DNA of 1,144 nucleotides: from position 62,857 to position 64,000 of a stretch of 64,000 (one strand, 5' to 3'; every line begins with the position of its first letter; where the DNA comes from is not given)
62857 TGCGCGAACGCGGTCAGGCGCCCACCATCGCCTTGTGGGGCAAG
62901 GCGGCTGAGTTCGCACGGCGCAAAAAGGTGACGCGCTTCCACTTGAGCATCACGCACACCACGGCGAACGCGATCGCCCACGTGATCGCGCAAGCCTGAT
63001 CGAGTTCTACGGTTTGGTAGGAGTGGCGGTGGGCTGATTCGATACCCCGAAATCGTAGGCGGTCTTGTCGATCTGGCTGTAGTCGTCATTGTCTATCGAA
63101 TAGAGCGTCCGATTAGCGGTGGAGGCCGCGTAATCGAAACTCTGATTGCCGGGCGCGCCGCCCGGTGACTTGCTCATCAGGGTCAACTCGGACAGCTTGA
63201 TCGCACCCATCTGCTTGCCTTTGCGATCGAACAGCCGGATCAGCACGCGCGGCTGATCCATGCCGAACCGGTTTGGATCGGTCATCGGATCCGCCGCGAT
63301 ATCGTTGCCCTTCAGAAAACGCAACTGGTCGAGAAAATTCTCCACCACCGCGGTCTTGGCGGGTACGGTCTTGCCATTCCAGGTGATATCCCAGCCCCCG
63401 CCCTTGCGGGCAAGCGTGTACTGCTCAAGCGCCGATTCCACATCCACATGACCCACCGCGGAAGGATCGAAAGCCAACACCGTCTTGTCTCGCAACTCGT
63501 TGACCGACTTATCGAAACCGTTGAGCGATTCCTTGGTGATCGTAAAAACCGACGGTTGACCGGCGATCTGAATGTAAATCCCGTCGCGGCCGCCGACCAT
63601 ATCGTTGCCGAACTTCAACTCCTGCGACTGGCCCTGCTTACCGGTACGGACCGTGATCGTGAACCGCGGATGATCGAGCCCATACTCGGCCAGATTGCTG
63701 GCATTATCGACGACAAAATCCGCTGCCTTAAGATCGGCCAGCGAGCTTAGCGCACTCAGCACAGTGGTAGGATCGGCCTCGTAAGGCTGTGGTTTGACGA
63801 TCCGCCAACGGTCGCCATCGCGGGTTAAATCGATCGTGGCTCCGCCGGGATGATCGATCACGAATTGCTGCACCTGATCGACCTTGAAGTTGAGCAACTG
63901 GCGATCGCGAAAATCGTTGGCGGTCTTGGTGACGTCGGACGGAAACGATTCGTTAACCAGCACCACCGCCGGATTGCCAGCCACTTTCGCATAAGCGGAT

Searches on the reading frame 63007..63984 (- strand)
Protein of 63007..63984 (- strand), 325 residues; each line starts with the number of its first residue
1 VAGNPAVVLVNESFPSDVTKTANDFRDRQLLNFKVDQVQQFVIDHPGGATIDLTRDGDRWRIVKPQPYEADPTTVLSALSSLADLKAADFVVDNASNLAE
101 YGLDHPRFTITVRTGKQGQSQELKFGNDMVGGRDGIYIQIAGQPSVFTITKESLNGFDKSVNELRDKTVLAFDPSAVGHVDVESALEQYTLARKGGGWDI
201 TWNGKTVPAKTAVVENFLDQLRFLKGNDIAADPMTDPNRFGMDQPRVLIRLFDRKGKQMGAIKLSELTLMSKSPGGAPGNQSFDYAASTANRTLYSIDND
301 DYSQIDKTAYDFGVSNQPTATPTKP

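Call 46: search_protein_families(library=pfam, proteins=[window:63007-63984:-], max_evalue=0.01)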
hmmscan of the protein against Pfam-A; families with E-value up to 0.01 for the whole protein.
window:63007-63984:- (325 aa): 1 family
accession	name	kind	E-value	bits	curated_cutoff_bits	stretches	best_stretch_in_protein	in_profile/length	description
PF14238.11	DUF4340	-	7e-49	166.9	25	2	60-245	1-183/183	Domain of unknown function (DUF4340)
